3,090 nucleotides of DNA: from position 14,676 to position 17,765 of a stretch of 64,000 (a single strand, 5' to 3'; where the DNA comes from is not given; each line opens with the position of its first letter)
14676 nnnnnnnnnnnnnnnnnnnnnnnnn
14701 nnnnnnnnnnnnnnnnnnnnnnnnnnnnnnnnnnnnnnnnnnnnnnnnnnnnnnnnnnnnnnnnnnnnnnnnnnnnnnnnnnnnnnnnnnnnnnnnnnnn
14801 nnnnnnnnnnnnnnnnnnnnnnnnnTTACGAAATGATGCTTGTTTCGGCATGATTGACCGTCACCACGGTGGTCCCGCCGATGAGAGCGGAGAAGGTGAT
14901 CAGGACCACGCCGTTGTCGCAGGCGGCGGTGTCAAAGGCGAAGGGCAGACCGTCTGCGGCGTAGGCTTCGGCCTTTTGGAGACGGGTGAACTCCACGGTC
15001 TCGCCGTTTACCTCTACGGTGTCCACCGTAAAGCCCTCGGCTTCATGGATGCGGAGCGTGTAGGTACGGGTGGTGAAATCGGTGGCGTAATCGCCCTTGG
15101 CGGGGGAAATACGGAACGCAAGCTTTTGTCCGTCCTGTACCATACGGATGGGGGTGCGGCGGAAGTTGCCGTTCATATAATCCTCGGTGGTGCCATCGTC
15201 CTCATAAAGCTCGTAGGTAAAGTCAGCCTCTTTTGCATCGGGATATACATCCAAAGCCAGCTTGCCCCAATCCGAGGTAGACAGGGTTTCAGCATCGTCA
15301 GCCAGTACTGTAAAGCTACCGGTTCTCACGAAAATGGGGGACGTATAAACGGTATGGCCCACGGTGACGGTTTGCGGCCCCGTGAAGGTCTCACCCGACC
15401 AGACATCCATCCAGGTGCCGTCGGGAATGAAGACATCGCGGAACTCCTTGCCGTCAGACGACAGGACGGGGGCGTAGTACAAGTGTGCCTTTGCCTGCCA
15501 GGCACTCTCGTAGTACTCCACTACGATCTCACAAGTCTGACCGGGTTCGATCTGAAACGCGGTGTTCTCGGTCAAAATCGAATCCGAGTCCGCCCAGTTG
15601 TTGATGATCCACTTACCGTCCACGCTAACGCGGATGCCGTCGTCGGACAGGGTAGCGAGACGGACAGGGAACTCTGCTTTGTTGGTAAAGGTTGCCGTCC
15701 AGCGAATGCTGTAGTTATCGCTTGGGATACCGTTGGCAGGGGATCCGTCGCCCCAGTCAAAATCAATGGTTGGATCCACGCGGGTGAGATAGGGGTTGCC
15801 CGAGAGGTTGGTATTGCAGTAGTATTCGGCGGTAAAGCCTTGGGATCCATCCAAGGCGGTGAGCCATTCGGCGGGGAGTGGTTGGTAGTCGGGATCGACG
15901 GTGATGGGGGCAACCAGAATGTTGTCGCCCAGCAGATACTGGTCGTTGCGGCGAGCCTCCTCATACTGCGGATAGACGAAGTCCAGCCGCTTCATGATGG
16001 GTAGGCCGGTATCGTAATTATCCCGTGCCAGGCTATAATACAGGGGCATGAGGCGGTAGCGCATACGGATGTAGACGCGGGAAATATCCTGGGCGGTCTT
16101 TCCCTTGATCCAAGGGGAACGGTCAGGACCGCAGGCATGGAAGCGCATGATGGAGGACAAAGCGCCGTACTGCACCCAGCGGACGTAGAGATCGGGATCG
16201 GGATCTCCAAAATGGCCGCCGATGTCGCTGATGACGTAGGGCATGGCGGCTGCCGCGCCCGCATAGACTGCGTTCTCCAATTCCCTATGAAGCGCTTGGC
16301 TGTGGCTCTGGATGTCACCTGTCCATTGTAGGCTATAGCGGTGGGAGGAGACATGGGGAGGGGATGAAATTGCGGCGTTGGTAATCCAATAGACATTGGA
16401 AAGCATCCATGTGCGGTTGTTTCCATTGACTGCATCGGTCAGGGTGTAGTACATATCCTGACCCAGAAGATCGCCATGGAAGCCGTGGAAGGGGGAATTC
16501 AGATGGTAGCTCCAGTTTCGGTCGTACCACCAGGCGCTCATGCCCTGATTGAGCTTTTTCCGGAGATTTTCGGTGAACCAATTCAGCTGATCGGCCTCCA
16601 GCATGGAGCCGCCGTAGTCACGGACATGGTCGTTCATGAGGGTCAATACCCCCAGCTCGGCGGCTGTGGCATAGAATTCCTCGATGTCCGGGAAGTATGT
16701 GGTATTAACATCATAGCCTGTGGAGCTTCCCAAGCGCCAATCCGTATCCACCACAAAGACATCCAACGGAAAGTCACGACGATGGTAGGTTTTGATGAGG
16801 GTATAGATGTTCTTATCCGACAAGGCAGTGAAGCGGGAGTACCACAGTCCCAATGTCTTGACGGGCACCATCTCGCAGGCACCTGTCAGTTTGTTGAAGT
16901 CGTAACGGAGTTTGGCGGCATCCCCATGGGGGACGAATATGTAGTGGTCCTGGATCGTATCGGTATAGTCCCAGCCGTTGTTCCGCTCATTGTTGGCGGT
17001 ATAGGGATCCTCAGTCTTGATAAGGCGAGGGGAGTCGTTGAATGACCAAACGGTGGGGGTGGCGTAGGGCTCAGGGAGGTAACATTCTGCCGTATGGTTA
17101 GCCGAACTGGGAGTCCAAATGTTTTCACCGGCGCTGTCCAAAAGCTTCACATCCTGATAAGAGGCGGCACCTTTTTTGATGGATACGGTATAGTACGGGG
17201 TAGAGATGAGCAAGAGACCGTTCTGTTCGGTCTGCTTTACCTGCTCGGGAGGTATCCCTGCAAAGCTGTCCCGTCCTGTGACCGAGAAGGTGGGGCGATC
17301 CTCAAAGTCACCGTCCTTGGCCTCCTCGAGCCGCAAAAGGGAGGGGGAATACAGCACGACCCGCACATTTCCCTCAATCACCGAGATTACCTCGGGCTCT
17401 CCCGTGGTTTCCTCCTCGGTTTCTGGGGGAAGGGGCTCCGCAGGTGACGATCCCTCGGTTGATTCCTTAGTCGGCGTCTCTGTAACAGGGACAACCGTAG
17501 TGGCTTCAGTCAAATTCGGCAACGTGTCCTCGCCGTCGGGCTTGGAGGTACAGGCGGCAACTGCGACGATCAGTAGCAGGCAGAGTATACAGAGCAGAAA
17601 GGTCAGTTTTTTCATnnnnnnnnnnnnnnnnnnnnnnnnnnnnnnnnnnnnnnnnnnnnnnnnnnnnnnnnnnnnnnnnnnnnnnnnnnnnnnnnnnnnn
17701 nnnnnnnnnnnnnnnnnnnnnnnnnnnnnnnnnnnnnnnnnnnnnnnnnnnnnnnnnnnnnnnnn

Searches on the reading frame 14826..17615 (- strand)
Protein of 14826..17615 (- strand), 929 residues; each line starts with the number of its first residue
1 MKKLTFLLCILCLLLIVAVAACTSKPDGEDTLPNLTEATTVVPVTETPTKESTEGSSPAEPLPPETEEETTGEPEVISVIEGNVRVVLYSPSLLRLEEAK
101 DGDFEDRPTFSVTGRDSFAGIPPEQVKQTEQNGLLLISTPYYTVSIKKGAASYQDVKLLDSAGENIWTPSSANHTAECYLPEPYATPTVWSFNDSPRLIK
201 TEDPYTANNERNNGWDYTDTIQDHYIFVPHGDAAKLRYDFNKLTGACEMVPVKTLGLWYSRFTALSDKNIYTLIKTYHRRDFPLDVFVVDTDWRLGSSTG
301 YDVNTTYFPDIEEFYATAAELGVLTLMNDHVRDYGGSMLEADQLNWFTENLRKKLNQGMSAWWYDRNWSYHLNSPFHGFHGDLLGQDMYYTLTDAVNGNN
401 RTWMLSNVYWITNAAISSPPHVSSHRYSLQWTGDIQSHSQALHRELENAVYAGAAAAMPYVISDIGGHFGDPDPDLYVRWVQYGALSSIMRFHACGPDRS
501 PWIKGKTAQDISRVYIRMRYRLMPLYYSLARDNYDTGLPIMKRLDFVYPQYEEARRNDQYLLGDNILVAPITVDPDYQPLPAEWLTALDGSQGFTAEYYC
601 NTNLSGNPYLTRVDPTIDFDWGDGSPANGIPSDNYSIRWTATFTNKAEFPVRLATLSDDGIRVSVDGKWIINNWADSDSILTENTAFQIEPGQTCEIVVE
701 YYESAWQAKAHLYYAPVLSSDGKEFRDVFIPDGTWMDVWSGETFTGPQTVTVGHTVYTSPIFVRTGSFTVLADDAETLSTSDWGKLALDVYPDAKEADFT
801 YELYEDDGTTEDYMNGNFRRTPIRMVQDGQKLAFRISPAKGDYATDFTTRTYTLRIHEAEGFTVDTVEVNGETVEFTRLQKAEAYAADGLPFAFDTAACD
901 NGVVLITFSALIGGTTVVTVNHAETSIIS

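Call 74: search_protein_families(library=pfam, proteins=[window:14826-17615:-], max_evalue=0.00001)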
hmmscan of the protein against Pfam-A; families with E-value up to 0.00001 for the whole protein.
window:14826-17615:- (929 aa): 4 families
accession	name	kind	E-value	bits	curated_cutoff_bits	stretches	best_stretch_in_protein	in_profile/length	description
PF01055.32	Glyco_hydro_31_2nd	-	6.3e-39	134.7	23.5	2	342-529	131-328/328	Glycosyl hydrolases family 31 TIM-barrel domain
PF17137.9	DUF5110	-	1.4e-17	63.9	27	1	786-858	2-70/71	Domain of unknown function (DUF5110)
PF07691.17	PA14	-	1.4e-16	61.1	24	1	591-714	2-133/147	PA14 domain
PF21365.3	Glyco_hydro_31_3rd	-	4.7e-15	56.3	24.4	1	711-767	30-85/87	Glycosyl hydrolase family 31 C-terminal domain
